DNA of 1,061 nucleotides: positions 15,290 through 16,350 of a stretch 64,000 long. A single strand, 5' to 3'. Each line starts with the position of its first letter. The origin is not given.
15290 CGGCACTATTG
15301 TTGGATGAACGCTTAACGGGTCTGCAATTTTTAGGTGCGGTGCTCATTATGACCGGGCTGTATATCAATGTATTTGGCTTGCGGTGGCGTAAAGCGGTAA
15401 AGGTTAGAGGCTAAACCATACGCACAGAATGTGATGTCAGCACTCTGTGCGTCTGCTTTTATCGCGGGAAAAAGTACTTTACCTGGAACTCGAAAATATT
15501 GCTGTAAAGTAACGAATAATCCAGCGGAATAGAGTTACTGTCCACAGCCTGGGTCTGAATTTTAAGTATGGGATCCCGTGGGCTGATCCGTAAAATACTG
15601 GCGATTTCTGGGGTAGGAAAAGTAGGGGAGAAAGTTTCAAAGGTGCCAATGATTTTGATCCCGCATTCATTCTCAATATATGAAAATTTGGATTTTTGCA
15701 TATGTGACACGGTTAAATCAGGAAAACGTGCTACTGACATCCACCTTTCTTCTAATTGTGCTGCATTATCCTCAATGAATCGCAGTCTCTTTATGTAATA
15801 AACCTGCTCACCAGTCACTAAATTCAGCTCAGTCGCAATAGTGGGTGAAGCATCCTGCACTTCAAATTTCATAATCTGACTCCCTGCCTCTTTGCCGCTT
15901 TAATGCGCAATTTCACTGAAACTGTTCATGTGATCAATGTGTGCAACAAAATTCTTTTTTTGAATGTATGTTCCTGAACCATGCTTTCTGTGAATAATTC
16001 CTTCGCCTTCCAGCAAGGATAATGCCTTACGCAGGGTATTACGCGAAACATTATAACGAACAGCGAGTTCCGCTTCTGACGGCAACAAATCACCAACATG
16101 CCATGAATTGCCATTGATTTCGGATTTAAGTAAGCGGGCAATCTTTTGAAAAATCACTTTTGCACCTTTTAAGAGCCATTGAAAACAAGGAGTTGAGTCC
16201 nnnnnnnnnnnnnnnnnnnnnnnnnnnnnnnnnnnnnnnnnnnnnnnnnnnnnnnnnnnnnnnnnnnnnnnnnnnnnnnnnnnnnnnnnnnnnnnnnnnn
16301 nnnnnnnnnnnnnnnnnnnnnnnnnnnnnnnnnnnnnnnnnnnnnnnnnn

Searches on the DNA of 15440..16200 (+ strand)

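Call 23: search_dna_similar(query=window:15440-16200:+, collection=ecoli_genomes, mode=near, rows=spread, max_rows=24)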
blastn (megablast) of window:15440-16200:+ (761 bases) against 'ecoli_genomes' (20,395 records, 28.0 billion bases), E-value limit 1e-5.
Records with a match: 2553; places in all: 2558; records where one place covers at least 80% of the query: 2506.
Genomes with a match: 2551 of 5426; with a place that covers at least 80% of the query: 2504. Places per genome that has any: lowest 1, median 1, highest 3. On chromosomes: 2553 places; on plasmids: 5.
Best place of each record, by identity: >=99% 1453; 95-99% 1100.
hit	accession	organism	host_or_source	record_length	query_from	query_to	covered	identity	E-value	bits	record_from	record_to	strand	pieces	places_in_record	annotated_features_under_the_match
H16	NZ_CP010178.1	Escherichia coli strain H15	not applicable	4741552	1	761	100%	100.0%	0e+0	1406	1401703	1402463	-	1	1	GntR family transcriptional regulator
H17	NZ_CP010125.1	Escherichia coli strain C8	cow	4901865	1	761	100%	99.7%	0e+0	1395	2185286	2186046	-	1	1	GntR family transcriptional regulator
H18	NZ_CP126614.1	Escherichia coli strain Ec1115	Lollo Rosso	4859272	1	761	100%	99.7%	0e+0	1395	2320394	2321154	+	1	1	GntR family transcriptional regulator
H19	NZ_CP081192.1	Escherichia coli strain EC1722-1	Homo sapiens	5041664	1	761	100%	99.7%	0e+0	1395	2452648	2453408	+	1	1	GntR family transcriptional regulator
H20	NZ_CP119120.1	Escherichia coli strain GENOMIC22-004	EQA test strain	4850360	1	761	100%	99.7%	0e+0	1395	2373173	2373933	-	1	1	GntR family transcriptional regulator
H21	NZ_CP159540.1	Escherichia coli strain PEC1011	Wild bird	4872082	1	761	100%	99.7%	0e+0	1395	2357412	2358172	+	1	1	GntR family transcriptional regulator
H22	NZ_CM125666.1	Escherichia coli strain 2020S05-013-18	not applicable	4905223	1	761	100%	99.7%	0e+0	1395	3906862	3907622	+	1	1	GntR family transcriptional regulator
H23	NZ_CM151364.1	Escherichia coli strain 31B19CPO012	Homo sapiens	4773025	1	761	100%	99.7%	0e+0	1395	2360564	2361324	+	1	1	GntR family transcriptional regulator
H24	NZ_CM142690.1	Escherichia coli strain UID2404240044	Homo sapiens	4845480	1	761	100%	99.7%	0e+0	1395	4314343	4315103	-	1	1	GntR family transcriptional regulator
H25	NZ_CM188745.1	Escherichia coli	chicken farms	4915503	1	761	100%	99.7%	0e+0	1395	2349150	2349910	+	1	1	GntR family transcriptional regulator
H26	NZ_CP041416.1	Escherichia coli strain STEC711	goat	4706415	1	761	100%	99.6%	0e+0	1389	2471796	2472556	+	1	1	GntR family transcriptional regulator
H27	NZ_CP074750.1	Escherichia coli strain N5D43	bovine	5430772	1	761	100%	99.6%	0e+0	1389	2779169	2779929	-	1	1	GntR family transcriptional regulator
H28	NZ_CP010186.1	Escherichia coli strain M6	mouse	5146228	1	761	100%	99.5%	0e+0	1384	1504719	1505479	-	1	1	GntR family transcriptional regulator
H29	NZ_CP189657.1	Escherichia coli strain 602687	Homo sapiens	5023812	1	761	100%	99.2%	0e+0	1373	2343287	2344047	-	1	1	GntR family transcriptional regulator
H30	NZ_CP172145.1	Escherichia coli strain GF66.2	chicken meat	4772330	2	761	100%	98.3%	0e+0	1332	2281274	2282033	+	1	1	GntR family transcriptional regulator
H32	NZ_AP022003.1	Escherichia coli strain WP3-W18-ESBL-08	-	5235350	1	761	100%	97.8%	0e+0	1312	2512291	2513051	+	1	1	GntR family transcriptional regulator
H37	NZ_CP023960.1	Escherichia coli strain FDAARGOS_448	Homo sapiens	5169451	1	761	100%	97.5%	0e+0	1301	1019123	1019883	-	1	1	GntR family transcriptional regulator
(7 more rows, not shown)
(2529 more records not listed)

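Call 25: get_annotated_region(hit=H19, flank=200)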
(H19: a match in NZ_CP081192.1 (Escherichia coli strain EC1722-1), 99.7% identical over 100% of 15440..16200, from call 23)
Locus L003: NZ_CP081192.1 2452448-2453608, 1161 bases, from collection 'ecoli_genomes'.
description: Escherichia coli strain EC1722-1 chromosome unnamed1, complete sequence
organism: Escherichia coli strain EC1722-1 (NCBI taxid 562)
replicon: chromosome; assembly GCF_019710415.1
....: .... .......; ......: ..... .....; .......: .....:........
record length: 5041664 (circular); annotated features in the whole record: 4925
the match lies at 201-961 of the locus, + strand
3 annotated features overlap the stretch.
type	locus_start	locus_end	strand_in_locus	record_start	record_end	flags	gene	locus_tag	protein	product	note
CDS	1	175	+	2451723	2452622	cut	eamA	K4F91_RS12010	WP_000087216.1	O-acetylserine/cysteine exporter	-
CDS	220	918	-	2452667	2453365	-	-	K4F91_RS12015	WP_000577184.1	GntR family transcriptional regulator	-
CDS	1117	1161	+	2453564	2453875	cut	-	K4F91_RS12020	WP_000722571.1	PTS sugar transporter subunit IIB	-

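Call 26: get_annotated_region(hit=H32, flank=200)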
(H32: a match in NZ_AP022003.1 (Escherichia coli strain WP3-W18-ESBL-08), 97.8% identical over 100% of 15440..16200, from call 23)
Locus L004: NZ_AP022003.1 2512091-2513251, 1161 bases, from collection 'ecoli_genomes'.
description: Escherichia coli strain WP3-W18-ESBL-08 chromosome, complete genome
organism: Escherichia coli strain WP3-W18-ESBL-08 (NCBI taxid 562)
replicon: chromosome; assembly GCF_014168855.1
host: -; source: -; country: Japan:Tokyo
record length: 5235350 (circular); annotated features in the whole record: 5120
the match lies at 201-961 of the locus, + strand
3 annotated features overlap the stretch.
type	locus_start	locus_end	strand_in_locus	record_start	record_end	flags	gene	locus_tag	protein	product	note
CDS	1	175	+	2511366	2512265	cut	eamA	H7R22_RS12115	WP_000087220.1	O-acetylserine/cysteine exporter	-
CDS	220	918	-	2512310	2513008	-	-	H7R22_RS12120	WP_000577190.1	GntR family transcriptional regulator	-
CDS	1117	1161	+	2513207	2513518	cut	-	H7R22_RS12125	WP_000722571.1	PTS sugar transporter subunit IIB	-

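Call 27: get_annotated_region(hit=H37, flank=200)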
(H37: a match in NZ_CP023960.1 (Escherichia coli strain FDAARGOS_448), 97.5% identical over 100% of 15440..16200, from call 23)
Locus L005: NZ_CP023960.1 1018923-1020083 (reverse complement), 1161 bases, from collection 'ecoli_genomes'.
description: Escherichia coli strain FDAARGOS_448 chromosome, complete genome
organism: Escherichia coli strain FDAARGOS_448 (NCBI taxid 562)
replicon: chromosome; assembly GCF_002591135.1
host: Homo sapiens; source: urine; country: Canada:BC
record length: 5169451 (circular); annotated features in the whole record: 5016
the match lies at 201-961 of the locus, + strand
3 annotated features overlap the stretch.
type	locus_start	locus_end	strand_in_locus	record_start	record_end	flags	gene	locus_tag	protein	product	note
CDS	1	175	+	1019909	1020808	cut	eamA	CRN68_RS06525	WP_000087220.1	O-acetylserine/cysteine exporter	-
CDS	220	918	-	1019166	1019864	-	-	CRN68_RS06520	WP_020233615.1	GntR family transcriptional regulator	-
CDS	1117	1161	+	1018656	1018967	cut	-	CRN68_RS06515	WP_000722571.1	PTS sugar transporter subunit IIB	-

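Call 28: get_annotated_region(hit=H29, flank=200)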
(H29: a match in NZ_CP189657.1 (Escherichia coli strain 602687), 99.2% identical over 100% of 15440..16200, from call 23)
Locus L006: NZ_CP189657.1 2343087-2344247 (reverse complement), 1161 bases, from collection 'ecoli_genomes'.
description: Escherichia coli strain 602687 chromosome, complete genome
organism: Escherichia coli strain 602687 (NCBI taxid 562)
replicon: chromosome; assembly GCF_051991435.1
host: Homo sapiens; source: stool; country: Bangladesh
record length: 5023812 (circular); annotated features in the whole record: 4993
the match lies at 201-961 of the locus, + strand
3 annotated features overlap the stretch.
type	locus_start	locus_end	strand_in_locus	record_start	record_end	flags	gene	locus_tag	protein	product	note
CDS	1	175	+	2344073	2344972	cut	eamA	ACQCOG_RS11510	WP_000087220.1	O-acetylserine/cysteine exporter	-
CDS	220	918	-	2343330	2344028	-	-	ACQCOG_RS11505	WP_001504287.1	GntR family transcriptional regulator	-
CDS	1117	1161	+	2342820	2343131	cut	-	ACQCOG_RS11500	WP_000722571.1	PTS sugar transporter subunit IIB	-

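Call 33: search_dna_similar(query=window:15887-15917:-, collection=ecoli_genomes, mode=near, max_evalue=10, max_rows=5)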
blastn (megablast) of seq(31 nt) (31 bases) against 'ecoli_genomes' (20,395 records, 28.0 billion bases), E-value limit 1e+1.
Records with a match: 9; places in all: 9; records where one place covers at least 80% of the query: 9.
Genomes with a match: 9 of 5426; with a place that covers at least 80% of the query: 9. Places per genome that has any: lowest 1, median 1, highest 1. On chromosomes: 9 places; on plasmids: 0.
Best place of each record, by identity: >=99% 9.
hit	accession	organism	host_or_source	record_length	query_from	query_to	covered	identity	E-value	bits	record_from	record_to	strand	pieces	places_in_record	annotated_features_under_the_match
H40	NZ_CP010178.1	Escherichia coli strain H15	not applicable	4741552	1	31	100%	100.0%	4e-7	58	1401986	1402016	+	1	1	GntR family transcriptional regulator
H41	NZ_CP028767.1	Escherichia coli strain A7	Orangutan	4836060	1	31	100%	100.0%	4e-7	58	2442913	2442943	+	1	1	GntR family transcriptional regulator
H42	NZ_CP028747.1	Escherichia coli strain A28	Tachyglossus aculeatus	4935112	1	31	100%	100.0%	4e-7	58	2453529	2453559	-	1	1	GntR family transcriptional regulator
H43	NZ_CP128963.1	Escherichia coli strain TUM1887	missing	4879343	1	31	100%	100.0%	4e-7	58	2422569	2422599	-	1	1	GntR family transcriptional regulator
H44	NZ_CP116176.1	Escherichia coli strain DETEC-E601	sink countertop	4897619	1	31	100%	100.0%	4e-7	58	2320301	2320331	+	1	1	GntR family transcriptional regulator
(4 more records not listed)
